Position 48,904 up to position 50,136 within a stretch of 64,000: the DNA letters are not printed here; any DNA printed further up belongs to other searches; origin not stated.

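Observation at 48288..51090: Compact six-gene orphan operon with no recognisable pathway (best candidate for an undescribed system)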

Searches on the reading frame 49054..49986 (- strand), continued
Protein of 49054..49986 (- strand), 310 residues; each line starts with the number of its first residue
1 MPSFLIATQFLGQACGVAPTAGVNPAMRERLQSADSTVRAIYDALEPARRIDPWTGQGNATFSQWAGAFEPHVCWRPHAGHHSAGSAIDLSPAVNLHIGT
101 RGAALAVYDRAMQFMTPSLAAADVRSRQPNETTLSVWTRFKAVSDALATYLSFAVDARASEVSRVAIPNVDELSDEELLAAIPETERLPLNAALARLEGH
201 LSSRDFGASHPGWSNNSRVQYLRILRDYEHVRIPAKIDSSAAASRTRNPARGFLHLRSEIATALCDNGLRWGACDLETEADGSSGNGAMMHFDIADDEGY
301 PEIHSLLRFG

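Call 30: find_encoding_contigs(protein=P0109, flank=8000, max_places=2)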
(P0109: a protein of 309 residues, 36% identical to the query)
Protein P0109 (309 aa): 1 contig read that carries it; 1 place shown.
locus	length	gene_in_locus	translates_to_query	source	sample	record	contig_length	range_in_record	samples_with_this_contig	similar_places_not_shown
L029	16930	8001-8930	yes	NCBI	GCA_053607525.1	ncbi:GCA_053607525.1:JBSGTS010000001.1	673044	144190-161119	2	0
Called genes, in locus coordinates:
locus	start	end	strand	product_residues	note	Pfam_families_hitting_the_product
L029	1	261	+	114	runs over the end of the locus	PF01258:zf-dskA_traR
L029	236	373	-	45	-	-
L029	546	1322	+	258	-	PF05721:PhyH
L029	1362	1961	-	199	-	-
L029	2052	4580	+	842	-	PF00270:DEAD (weak), PF00271:Helicase_C, PF04408:WHD_HA2 (weak), PF08482:HrpB_C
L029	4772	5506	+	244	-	PF00753:Lactamase_B, PF23023:Anti-Pycsar_Apyc1 (weak)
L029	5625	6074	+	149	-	-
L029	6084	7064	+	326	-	PF08310:LGFP (weak), PF18013:Phage_lysozyme2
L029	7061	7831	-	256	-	PF09339:HTH_IclR, PF01614:IclR_C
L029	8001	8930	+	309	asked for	-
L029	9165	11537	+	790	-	-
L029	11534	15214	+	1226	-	-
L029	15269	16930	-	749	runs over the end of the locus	PF00251:Glyco_hydro_32N, PF08244:Glyco_hydro_32C, PF00652:Ricin_B_lectin, PF14200:RicinB_lectin_2, PF00652:Ricin_B_lectin, PF14200:RicinB_lectin_2 (weak)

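Call 31: find_encoding_contigs(protein=P0010, flank=10000, max_places=2)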
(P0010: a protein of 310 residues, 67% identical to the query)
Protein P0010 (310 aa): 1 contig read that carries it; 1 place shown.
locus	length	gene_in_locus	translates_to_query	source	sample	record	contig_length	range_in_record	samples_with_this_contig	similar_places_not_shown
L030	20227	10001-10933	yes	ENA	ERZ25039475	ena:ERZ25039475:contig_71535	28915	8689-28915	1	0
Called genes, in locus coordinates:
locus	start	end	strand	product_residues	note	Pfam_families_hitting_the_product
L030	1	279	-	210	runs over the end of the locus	PF07726:AAA_3, PF07728:AAA_5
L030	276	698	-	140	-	-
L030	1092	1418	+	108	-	-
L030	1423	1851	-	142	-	-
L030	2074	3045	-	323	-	PF02628:COX15-CtaA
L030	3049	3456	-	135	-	-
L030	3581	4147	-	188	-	-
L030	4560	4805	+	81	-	-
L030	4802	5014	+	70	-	-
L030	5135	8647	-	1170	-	PF02790:COX2_TM (weak), PF00116:COX2, PF00115:COX1, PF00510:COX3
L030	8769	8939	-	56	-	-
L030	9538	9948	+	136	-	-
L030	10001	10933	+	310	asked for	-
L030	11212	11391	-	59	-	-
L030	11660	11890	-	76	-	-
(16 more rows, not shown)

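Call 32: find_encoding_contigs(protein=P0047, flank=10000, max_places=2)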
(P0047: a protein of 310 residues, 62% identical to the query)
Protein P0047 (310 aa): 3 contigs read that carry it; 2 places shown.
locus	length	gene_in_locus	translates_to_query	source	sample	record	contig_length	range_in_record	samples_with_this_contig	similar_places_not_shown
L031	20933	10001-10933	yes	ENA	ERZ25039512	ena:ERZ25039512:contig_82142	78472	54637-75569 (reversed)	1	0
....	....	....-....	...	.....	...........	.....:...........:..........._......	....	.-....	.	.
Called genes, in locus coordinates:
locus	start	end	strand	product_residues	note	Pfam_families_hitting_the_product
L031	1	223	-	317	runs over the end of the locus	PF02630:SCO1-SenC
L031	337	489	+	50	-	-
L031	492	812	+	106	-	-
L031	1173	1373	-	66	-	-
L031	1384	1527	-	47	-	PF00510:COX3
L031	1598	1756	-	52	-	-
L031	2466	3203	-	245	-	PF00115:COX1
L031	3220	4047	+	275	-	-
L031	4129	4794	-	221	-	PF02790:COX2_TM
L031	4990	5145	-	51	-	-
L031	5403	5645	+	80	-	-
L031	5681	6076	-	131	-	PF01152:Bac_globin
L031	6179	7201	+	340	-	PF11604:CusF_Ec, PF02630:SCO1-SenC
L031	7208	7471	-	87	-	-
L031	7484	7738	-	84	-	-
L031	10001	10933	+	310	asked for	-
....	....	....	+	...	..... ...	-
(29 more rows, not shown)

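Call 33: fold_search(model_id=the predicted structure, library=viral)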
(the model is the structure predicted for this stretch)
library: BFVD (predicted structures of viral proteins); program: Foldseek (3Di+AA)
matches with E <= 10: 100; with E <= 0.001: 0
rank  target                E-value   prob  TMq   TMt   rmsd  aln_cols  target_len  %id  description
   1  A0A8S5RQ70            4.4e-01  0.06  0.13  0.18  17.4       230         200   11  Uncharacterized protein [virus sp. ctrcb4]
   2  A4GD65                7.5e-01  0.04  0.08  0.14  17.2       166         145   11  Uncharacterized protein [Vaccinia virus (strain Lister)]
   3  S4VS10                9.9e-01  0.02  0.10  0.08  18.4       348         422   12  Uncharacterized protein [Pandoravirus dulcis]
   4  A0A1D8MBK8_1          1.0e+00  0.02  0.10  0.04  17.1       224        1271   11  (no name in the UniProt tables at hand)
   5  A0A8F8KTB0            1.2e+00  0.02  0.10  0.07  19.0       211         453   12  Uncharacterized protein [Clandestinovirus]
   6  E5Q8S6                1.4e+00  0.03  0.10  0.16  16.9       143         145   16  Tegument protein (Fragment) [Human herpesvirus 3]
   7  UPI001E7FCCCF         1.5e+00  0.05  0.10  0.09  14.4       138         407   14  (no name look-up for this kind of identifier)
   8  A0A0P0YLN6            1.8e+00  0.02  0.11  0.14  15.4       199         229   12  (no name in the UniProt tables at hand)
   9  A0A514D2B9            2.1e+00  0.03  0.12  0.11  14.3       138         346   12  (no name in the UniProt tables at hand)
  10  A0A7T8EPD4            2.4e+00  0.02  0.11  0.14  17.0       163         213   12  Uncharacterized protein [Erwinia phage pEa_SNUABM_5]
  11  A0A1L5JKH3            2.7e+00  0.02  0.13  0.09  16.9       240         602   15  DNA packaging tegument protein [Bubaline alphaherpesvirus 1]
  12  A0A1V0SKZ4            2.7e+00  0.02  0.11  0.07  17.5       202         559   12  Uncharacterized protein [Klosneuvirus KNV1]
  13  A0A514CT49            3.0e+00  0.02  0.10  0.22  16.6       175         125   10  Uncharacterized protein [Achromobacter phage Motura]
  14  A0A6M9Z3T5            3.0e+00  0.02  0.09  0.12  15.3       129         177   21  Uncharacterized protein [Streptomyces phage Vondra]
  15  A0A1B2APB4            3.0e+00  0.02  0.12  0.13  18.2       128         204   16  (no name in the UniProt tables at hand)
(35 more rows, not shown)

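Call 48: search_protein_families(library=pfam, proteins=[P0085, P0086, P0050, P0063, P0109, P0110, P0094, P0113, P0004, P0041], max_evalue=1)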
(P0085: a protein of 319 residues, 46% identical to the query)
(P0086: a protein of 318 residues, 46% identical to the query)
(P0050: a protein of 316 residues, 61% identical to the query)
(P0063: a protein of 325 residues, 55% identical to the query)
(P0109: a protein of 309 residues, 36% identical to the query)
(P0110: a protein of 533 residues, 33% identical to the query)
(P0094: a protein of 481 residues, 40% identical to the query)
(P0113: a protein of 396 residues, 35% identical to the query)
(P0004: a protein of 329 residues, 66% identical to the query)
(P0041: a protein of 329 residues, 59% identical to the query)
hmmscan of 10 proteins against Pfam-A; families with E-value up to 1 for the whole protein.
P0085 (319 aa): 2 families
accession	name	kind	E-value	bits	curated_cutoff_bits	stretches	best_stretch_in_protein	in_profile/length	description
PF13539.11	Peptidase_M15_4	-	2.3e-05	25.3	25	1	79-102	5-28/70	D-alanyl-D-alanine carboxypeptidase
PF02557.22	VanY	-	0.29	11.4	25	1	77-98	60-81/132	D-alanyl-D-alanine carboxypeptidase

P0086 (318 aa): 2 families
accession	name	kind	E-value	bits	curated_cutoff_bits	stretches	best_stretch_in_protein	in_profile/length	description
PF13539.11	Peptidase_M15_4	-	2e-05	25.5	25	1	78-101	5-28/70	D-alanyl-D-alanine carboxypeptidase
PF02557.22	VanY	-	0.14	12.4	25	1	74-97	58-81/132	D-alanyl-D-alanine carboxypeptidase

P0050 (316 aa): 1 family
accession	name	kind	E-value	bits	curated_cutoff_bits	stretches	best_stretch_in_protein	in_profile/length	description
PF13539.11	Peptidase_M15_4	-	7.6e-06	26.9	25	1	78-102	5-29/70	D-alanyl-D-alanine carboxypeptidase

P0063 (325 aa): 1 family
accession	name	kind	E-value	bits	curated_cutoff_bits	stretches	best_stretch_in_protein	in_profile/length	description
PF13539.11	Peptidase_M15_4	-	1.3e-05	26.1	25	1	86-108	7-29/70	D-alanyl-D-alanine carboxypeptidase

P0109 (309 aa): 1 family
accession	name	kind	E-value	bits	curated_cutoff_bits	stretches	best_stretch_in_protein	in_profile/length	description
PF13539.11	Peptidase_M15_4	-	0.13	13.3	25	0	75-98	8-31/70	D-alanyl-D-alanine carboxypeptidase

P0110 (533 aa): 2 families
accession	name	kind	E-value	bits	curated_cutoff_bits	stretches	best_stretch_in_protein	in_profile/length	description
PF13699.11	eCIS_core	-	1.9e-09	38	22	1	74-139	2-78/79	eCIS core domain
PF13539.11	Peptidase_M15_4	-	0.011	16.7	25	1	275-302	7-27/70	D-alanyl-D-alanine carboxypeptidase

P0094 (481 aa): 3 families
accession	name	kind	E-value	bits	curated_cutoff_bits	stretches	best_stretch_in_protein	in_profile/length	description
PF13699.11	eCIS_core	-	2.2e-14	53.8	22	1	90-153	7-78/79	eCIS core domain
PF13539.11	Peptidase_M15_4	-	0.00035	21.5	25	1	234-262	3-32/70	D-alanyl-D-alanine carboxypeptidase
PF20471.4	DUF6716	-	0.0066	15.9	27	1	117-161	171-215/342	Putative glycosyltransferase (DUF6716)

P0113 (396 aa): 2 families
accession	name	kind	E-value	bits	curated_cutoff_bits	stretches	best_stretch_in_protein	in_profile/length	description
PF13539.11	Peptidase_M15_4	-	0.00019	22.4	25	1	139-161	5-27/70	D-alanyl-D-alanine carboxypeptidase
PF03466.25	LysR_substrate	-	0.051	13.4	28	1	34-113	62-140/209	LysR substrate binding domain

P0004 (329 aa): 1 family
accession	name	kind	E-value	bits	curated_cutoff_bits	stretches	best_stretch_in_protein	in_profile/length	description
PF13539.11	Peptidase_M15_4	-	0.0065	17.5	25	1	81-101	8-28/70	D-alanyl-D-alanine carboxypeptidase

P0041 (329 aa): 1 family
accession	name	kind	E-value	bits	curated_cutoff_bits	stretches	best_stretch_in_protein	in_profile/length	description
PF13539.11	Peptidase_M15_4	-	0.0012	19.8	25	1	80-101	7-28/70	D-alanyl-D-alanine carboxypeptidase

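Call 71: list_cluster_members(proteins=[P0001, P0121, P0241])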
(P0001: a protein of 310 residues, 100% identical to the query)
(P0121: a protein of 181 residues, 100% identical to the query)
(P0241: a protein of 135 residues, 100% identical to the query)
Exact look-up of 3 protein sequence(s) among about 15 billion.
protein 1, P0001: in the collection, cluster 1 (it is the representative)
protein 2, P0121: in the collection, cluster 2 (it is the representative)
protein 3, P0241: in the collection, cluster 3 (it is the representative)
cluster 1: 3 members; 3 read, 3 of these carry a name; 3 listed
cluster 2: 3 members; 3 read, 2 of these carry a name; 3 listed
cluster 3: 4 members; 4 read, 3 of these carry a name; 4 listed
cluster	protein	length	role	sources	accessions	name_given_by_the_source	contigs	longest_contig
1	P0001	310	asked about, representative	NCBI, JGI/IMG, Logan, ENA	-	hypothetical protein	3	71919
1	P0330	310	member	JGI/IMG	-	hypothetical protein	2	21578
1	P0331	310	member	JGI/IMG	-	hypothetical protein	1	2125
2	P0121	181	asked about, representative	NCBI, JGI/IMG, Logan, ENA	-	hypothetical protein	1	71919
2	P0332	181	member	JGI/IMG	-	hypothetical protein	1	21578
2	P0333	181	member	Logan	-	-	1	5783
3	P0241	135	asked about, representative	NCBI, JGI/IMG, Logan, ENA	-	hypothetical protein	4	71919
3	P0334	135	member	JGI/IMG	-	hypothetical protein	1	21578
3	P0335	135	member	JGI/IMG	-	hypothetical protein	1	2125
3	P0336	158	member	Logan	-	-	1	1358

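Call 74: search_protein_families(library=pfam, max_evalue=0.01, proteins=[L017:6383-7969:+, L018:6074-7975:+, L019:5573-7981:+, L020:1503-2708:+, L021:6461-8095:+, L022:173-1558:+, L024:6791-7879:+, L016:6992-7894:+, L025:3743-7978:+])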
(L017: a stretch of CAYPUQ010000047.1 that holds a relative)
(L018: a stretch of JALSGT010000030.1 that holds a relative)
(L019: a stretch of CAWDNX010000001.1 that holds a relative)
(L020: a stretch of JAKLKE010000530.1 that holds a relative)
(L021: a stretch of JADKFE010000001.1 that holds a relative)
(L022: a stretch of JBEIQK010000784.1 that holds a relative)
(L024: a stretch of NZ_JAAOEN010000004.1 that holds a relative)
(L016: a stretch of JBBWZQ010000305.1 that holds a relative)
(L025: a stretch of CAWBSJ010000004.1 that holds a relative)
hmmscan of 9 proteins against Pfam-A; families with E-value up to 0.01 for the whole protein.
L017:6383-7969:+ (529 aa): 2 families
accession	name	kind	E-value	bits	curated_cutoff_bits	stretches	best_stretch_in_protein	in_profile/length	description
PF13699.11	eCIS_core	-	9.6e-30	103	22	1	120-197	1-78/79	eCIS core domain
PF13539.11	Peptidase_M15_4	-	0.00014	22.8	25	1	280-309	4-35/70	D-alanyl-D-alanine carboxypeptidase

L018:6074-7975:+ (634 aa): 2 families
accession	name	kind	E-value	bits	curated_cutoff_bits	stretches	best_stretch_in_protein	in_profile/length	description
PF13699.11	eCIS_core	-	3.8e-24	85.1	22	1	204-281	1-76/79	eCIS core domain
PF13539.11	Peptidase_M15_4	-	4.6e-05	24.4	25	1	376-410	2-37/70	D-alanyl-D-alanine carboxypeptidase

L019:5573-7981:+ (803 aa): 3 families
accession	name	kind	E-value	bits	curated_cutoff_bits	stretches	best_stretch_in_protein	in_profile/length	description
PF13699.11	eCIS_core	-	1.5e-32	112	22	2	134-195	16-77/79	eCIS core domain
PF01551.29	Peptidase_M23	-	4.9e-20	72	28.7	1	279-375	2-89/96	Peptidase family M23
PF13539.11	Peptidase_M15_4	-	0.00028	21.8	25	0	543-568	3-28/70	D-alanyl-D-alanine carboxypeptidase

L020:1503-2708:+ (402 aa): 1 family
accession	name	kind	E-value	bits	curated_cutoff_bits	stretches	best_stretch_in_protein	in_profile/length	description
PF13539.11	Peptidase_M15_4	-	0.0003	21.7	25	0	126-151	8-32/70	D-alanyl-D-alanine carboxypeptidase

L021:6461-8095:+ (545 aa): 1 family
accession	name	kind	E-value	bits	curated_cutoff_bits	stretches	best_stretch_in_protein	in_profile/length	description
PF13539.11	Peptidase_M15_4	-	0.00078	20.4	25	0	270-294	8-31/70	D-alanyl-D-alanine carboxypeptidase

L022:173-1558:+ (462 aa): 1 family
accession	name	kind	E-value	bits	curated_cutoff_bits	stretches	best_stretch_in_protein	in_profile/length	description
PF13699.11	eCIS_core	-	9.8e-05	22.9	22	1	9-44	36-77/79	eCIS core domain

L024:6791-7879:+ (363 aa): 1 family
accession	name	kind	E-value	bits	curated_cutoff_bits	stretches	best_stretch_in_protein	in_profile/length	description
PF13539.11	Peptidase_M15_4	-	0.0028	18.6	25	0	134-161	8-35/70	D-alanyl-D-alanine carboxypeptidase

L016:6992-7894:+ (301 aa): 0 families

L025:3743-7978:+ (1412 aa): 2 families
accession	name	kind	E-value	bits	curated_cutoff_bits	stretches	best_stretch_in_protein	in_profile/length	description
PF02557.22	VanY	-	8e-07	29.4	25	1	914-1033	2-131/132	D-alanyl-D-alanine carboxypeptidase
PF13539.11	Peptidase_M15_4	-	0.00025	22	25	0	1157-1191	5-39/70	D-alanyl-D-alanine carboxypeptidase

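Call 78: search_dna_similar(query=P0109, collection=plasmids, mode=protein, max_evalue=0.001, max_rows=15)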
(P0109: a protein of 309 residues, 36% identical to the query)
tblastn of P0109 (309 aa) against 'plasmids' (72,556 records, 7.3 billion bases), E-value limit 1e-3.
No match.

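Call 79: search_dna_similar(query=window:49054-49986:-, collection=phages, mode=protein, max_evalue=0.001, max_rows=15)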
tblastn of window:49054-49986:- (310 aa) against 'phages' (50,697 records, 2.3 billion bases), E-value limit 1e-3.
No match.

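Call 82: find_encoding_contigs(protein=P0086, flank=8000, max_places=2)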
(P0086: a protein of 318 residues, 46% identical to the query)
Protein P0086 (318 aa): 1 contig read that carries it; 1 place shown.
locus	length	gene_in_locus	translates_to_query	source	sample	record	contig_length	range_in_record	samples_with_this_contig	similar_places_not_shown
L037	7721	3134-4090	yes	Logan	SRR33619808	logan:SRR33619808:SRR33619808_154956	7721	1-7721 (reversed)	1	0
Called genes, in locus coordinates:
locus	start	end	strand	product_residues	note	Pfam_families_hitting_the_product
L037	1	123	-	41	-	?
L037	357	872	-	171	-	-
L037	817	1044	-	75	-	-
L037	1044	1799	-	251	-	PF09339:HTH_IclR, PF25213:HVO_A0261_N (faint), PF01614:IclR_C (weak)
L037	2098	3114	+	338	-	PF10042:DUF2278, PF00932:LTD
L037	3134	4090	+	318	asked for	PF13539:Peptidase_M15_4 (faint)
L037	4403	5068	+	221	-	-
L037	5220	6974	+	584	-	-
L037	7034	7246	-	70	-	-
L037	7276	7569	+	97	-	-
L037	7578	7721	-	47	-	?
